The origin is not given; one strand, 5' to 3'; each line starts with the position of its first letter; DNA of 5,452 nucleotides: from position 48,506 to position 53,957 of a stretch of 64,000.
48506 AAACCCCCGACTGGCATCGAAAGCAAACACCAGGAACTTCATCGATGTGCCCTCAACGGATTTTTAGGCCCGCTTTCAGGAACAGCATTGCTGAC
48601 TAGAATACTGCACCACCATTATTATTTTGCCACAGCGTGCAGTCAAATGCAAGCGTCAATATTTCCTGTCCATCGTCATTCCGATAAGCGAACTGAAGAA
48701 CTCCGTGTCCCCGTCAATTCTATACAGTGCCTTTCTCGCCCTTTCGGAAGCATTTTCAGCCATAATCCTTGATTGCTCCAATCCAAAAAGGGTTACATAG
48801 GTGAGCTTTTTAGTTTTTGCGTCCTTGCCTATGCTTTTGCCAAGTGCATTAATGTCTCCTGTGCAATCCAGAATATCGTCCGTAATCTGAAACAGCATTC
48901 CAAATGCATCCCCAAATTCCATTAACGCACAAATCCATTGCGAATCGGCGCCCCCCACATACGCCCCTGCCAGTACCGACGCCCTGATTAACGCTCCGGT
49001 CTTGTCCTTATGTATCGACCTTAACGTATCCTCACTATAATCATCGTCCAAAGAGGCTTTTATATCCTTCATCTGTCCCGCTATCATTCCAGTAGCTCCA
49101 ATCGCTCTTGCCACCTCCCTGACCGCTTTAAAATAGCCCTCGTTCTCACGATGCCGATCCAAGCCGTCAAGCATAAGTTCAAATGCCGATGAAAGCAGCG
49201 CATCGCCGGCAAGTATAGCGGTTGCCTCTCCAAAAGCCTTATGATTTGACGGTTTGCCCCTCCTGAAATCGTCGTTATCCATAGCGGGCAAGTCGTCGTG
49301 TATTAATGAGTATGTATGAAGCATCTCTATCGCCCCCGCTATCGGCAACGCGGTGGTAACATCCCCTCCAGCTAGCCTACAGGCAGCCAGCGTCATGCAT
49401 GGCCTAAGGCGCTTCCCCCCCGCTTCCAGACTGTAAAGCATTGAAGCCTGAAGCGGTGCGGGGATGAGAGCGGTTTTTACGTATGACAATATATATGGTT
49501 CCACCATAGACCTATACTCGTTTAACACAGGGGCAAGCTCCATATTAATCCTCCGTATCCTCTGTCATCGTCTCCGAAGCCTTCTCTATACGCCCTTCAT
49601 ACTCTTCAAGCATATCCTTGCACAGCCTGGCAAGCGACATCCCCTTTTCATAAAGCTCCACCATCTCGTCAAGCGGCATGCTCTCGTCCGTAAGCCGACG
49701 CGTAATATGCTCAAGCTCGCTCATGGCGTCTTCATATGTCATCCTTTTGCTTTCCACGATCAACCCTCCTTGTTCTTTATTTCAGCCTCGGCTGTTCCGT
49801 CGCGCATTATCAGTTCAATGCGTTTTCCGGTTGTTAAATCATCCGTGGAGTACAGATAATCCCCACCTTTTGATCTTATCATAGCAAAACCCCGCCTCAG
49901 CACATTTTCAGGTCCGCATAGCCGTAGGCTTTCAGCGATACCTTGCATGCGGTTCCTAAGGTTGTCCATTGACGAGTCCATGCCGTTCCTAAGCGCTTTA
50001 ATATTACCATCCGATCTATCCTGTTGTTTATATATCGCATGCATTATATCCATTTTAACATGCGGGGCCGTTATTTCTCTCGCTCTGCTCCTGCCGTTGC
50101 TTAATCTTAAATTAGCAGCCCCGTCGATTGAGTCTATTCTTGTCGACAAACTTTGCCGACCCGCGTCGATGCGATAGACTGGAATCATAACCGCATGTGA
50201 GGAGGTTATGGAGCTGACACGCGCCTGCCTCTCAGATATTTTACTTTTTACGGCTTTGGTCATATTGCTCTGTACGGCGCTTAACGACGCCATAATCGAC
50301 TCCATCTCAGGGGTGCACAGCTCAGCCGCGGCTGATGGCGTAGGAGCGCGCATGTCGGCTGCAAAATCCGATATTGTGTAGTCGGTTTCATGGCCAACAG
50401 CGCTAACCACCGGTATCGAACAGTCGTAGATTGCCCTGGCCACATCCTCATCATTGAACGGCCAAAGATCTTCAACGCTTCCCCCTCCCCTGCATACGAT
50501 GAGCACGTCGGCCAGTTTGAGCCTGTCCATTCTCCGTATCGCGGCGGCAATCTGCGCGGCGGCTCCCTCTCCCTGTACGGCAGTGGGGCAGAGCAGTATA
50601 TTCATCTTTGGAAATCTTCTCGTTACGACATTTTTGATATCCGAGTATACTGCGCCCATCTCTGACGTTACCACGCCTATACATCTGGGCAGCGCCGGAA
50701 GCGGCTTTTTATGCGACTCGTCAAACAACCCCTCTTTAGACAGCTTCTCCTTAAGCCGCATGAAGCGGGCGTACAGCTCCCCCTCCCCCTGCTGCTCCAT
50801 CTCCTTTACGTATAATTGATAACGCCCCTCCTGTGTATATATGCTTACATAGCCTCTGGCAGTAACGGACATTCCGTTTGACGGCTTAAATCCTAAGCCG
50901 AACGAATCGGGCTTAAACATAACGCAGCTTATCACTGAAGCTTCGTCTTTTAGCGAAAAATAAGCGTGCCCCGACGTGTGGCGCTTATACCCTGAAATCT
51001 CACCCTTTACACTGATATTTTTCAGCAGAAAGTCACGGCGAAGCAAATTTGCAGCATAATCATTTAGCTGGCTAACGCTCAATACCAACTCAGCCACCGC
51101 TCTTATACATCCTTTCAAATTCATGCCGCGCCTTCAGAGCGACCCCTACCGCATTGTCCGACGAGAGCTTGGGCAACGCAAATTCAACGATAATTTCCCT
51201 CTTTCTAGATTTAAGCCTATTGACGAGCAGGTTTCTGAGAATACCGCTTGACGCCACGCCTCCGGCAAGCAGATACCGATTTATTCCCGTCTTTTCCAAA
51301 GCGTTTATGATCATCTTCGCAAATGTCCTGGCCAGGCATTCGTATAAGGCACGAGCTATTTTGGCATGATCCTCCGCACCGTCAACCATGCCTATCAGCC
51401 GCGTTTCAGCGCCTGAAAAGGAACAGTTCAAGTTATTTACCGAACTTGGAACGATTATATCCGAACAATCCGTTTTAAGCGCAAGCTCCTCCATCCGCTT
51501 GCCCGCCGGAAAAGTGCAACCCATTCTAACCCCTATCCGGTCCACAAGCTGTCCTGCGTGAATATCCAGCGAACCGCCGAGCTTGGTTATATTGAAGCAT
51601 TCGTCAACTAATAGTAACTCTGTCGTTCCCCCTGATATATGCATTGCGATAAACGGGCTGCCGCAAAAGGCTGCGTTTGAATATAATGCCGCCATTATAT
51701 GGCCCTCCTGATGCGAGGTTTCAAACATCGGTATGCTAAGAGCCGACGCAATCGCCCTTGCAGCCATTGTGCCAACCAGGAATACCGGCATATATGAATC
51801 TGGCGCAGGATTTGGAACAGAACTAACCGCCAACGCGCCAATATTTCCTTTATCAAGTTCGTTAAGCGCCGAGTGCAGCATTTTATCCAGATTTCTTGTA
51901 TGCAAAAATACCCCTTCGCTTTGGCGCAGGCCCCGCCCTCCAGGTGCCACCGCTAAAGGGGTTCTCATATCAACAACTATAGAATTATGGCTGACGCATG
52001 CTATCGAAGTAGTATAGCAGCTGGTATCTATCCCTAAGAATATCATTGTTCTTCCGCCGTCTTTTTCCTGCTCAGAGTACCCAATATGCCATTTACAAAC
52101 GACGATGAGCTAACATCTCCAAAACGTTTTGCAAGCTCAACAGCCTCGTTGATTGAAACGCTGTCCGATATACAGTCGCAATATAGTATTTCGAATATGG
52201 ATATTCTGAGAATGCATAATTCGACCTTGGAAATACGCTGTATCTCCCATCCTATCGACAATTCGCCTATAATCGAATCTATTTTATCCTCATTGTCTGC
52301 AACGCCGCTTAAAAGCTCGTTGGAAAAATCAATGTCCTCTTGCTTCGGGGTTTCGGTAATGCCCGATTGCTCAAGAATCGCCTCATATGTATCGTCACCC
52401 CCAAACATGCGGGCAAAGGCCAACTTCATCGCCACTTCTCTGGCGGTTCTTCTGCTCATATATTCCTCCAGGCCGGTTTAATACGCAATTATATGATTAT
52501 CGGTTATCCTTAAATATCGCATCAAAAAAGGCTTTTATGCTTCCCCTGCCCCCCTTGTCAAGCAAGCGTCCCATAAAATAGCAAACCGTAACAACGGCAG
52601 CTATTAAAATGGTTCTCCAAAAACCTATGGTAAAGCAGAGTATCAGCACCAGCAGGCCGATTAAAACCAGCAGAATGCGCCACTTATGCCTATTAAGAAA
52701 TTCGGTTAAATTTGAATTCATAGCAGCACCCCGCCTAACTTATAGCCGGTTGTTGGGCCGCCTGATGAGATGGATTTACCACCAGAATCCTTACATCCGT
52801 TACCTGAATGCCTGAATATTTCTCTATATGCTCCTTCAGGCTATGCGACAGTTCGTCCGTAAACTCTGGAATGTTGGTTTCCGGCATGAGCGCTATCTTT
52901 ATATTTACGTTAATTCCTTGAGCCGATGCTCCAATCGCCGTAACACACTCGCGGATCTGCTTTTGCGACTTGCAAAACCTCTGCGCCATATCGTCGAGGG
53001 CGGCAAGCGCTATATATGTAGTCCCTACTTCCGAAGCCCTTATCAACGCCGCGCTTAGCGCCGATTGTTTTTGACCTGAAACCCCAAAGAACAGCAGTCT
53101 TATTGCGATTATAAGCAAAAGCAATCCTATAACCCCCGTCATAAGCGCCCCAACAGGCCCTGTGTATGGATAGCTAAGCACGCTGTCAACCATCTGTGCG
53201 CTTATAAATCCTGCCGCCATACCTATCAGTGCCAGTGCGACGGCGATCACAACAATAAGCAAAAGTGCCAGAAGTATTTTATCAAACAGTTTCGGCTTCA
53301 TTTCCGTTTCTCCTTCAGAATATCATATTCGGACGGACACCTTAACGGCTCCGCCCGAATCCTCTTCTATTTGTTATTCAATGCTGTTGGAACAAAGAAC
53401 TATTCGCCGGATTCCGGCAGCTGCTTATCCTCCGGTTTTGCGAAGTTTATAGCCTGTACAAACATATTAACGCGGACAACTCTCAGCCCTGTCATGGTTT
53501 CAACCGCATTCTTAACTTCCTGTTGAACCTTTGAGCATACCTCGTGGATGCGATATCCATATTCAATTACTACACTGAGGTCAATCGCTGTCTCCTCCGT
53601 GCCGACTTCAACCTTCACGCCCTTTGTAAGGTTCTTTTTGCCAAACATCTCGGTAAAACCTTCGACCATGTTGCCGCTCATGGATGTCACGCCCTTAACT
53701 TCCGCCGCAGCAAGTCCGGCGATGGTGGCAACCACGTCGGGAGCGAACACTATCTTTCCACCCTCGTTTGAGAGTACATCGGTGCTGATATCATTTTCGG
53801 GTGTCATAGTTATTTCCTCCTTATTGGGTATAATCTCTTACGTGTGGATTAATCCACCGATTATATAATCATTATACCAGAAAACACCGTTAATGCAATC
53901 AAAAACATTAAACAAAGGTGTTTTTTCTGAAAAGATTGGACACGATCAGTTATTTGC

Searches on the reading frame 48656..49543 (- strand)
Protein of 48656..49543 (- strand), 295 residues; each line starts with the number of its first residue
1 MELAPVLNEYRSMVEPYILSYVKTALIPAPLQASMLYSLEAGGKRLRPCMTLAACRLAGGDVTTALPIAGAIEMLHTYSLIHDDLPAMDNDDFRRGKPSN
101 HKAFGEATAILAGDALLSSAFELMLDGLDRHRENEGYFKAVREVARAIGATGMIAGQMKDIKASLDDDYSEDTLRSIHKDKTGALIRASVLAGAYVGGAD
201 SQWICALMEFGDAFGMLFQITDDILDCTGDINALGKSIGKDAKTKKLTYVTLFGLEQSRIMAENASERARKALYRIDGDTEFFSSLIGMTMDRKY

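Call 4: search_protein_families(library=pfam, proteins=[window:48656-49543:-])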
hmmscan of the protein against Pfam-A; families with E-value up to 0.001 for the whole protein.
window:48656-49543:- (295 aa): 1 family
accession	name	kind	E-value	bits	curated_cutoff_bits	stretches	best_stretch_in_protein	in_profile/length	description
PF00348.22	polyprenyl_synt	-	6.9e-60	202.8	27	1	31-266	4-235/251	Polyprenyl synthetase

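Call 5: search_protein_families(library=ncbifam, proteins=[window:48656-49543:-])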
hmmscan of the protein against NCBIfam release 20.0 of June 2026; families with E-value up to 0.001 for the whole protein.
window:48656-49543:- (295 aa): 16 families
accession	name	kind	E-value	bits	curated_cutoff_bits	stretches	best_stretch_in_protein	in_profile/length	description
NF045485.1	FPPsyn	subfamily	2.2e-97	325.6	275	1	8-295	2-288/288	farnesyl diphosphate synthase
NF045685.1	GGPPSynCrtE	equivalog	1.1e-84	284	460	1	4-280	4-278/293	geranylgeranyl diphosphate synthase CrtE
NF040698.1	IdsA_Meth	equivalog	7.7e-64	216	468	1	2-259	2-254/328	short chain isoprenyl diphosphate synthase IdsA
NF007877.0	PRK10581.1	equivalog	5.8e-61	206.3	321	1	29-278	30-279/299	(2E,6E)-farnesyl diphosphate synthase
NF041169.1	f2_encap_cargo4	exception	1.1e-60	205.7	450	1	6-267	4-265/334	family 2 encapsulin nanocompartment cargo protein polyprenyl transferase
NF041003.1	GGPP_syn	equivalog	2.2e-48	165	500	1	8-258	7-250/326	geranylgeranyl diphosphate synthase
NF045549.1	GGPPsyn_IdsB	equivalog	7e-36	124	475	1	41-258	63-272/346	geranylgeranyl diphosphate synthase IdsB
TIGR02748.1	GerC3_HepT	equivalog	5.3e-35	121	456.55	1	32-262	32-250/319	heptaprenyl diphosphate synthase component II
NF040789.2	gerfarn_diphsyn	equivalog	6.2e-35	121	560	1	66-257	85-269/345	geranylfarnesyl diphosphate synthase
NF045628.1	HxpDPsynlarge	equivalog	2.9e-33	115.2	500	1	31-263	23-243/311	hexaprenyl-diphosphate synthase large subunit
NF042417.1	NPPPS_Mycobact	equivalog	1.4e-31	109.8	600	1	33-273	46-270/335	nonaprenyl/(2E,6E)-farnesyl/geranylgeranyl diphosphat synthase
TIGR02749.1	prenyl_cyano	equivalog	1.4e-30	106.4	383.2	1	32-261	33-253/322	solanesyl diphosphate synthase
NF008140.0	PRK10888.1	equivalog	2.2e-28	99.5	412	1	37-259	38-248/323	octaprenyl diphosphate synthase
NF040627.1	GFPS_Meth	equivalog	4e-28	98.7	600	1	29-230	26-213/285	geranylfarnesyl diphosphate synthase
NF042416.1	GFPPS_Mycobact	equivalog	9.2e-17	61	600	1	41-263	40-275/350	bifunctional (2E,6E)-farnesyl/geranyl diphosphate synthase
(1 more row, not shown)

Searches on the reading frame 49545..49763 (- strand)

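Call 4: search_protein_families(library=pfam, proteins=[window:49545-49763:-])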
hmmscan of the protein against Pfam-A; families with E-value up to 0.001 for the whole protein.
window:49545-49763:- (72 aa): 1 family
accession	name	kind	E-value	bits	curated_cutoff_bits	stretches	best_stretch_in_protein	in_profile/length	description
PF02609.21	Exonuc_VII_S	-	1.1e-18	67.5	24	1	10-61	1-52/52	Exonuclease VII small subunit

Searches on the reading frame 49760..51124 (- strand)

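Call 4: search_protein_families(library=pfam, proteins=[window:49760-51124:-])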
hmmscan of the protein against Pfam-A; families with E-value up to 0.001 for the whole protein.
window:49760-51124:- (454 aa): 3 families
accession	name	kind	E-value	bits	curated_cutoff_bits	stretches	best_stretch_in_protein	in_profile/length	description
PF02601.20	Exonuc_VII_L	-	2.8e-96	323.2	35.9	1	133-447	1-314/315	Exonuclease VII, large subunit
PF13742.12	tRNA_anti_2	-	1.5e-28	99.3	27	1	15-110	1-95/95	OB-fold nucleic acid binding domain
PF01336.31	tRNA_anti-codon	-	8e-14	51.8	27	1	37-110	1-73/75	OB-fold nucleic acid binding domain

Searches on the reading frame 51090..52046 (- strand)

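Call 4: search_protein_families(library=pfam, proteins=[window:51090-52046:-])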
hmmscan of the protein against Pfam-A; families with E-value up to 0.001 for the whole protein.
window:51090-52046:- (318 aa): 2 families
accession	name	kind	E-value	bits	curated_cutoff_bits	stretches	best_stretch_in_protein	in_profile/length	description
PF00814.31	TsaD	-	1.4e-29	104.1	24.8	1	49-302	29-262/264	tRNA N6-adenosine threonylcarbamoyltransferase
PF22521.2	HypF_C_2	-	4.5e-07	30.3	27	1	182-292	120-231/241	Carbamoyltransferase, Kae1-like Domain, second subdomain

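Call 5: search_protein_families(library=ncbifam, proteins=[window:51090-52046:-])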
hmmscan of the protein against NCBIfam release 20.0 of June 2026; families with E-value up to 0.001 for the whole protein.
window:51090-52046:- (318 aa): 5 families
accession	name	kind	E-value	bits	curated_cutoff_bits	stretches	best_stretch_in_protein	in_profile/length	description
TIGR03723.1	T6A_TsaD_YgjD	equivalog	5.6e-41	140.7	296.1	1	4-310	2-313/314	tRNA (adenosine(37)-N6)-threonylcarbamoyltransferase complex transferase subunit TsaD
TIGR00329.1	gcp_kae1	subfamily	1e-39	136.6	207.8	1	4-301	1-303/305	tRNA (adenosine(37)-N6)-threonylcarbamoyltransferase complex transferase subunit TsaD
TIGR03722.2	arch_KAE1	equivalog_domain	2.6e-30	105.6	375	1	4-307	2-294/323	KEOPS complex N(6)-L-threonylcarbamoyladenine synthase Kae1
NF007174.0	PRK09605.1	equivalog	4.4e-25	88.1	447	1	1-309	1-298/535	bifunctional N(6)-L-threonylcarbamoyladenine synthase/serine/threonine protein kinase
TIGR00143.1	hypF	equivalog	1.5e-09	36.6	466.1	1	181-299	616-731/741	carbamoyltransferase HypF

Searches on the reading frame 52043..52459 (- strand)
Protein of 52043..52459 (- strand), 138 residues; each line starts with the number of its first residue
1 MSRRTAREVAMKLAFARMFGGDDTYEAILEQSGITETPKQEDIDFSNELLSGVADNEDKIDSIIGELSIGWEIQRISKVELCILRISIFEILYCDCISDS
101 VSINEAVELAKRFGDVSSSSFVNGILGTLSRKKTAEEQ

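Call 4: search_protein_families(library=pfam, proteins=[window:52043-52459:-])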
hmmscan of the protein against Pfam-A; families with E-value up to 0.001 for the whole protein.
window:52043-52459:- (138 aa): 1 family
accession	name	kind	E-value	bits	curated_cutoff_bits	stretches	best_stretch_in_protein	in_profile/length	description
PF01029.23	NusB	-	1.2e-31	110.3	23.1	1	5-131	2-133/133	NusB family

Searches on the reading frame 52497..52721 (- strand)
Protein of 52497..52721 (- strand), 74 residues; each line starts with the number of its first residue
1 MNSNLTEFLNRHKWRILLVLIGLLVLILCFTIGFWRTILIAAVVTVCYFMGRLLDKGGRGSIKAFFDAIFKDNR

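Call 46: search_protein_families(library=pfam, proteins=[window:52497-52721:-], max_evalue=0.01)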
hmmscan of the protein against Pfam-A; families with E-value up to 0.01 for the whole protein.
window:52497-52721:- (74 aa): 2 families
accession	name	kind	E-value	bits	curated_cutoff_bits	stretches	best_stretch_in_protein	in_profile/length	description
PF10031.14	DUF2273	-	1.5e-13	50.9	25.4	1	8-55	1-48/48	Small integral membrane protein (DUF2273)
PF13515.12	FUSC_2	-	0.0082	16.7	25.6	1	1-57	25-80/126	Fusaric acid resistance protein-like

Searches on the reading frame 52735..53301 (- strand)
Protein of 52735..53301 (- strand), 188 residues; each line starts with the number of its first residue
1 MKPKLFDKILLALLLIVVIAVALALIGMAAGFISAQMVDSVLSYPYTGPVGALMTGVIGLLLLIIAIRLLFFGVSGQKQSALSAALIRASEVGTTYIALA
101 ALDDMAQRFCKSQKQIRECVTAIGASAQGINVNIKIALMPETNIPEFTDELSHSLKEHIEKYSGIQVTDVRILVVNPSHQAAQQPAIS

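Call 46: search_protein_families(library=pfam, proteins=[window:52735-53301:-], max_evalue=0.01)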
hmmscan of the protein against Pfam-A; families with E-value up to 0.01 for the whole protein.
window:52735-53301:- (188 aa): 1 family
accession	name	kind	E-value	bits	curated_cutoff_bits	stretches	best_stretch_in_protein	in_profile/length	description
PF03780.18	Asp23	-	1e-05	26.3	28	1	97-175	29-105/108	Asp23 family, cell envelope-related function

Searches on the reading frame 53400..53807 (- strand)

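Call 46: search_protein_families(library=pfam, proteins=[window:53400-53807:-], max_evalue=0.01)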
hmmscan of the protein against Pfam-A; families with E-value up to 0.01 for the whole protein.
window:53400-53807:- (135 aa): 1 family
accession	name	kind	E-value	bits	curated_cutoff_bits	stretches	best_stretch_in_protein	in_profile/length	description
PF03780.18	Asp23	-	2.7e-36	124.7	28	1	17-120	3-107/108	Asp23 family, cell envelope-related function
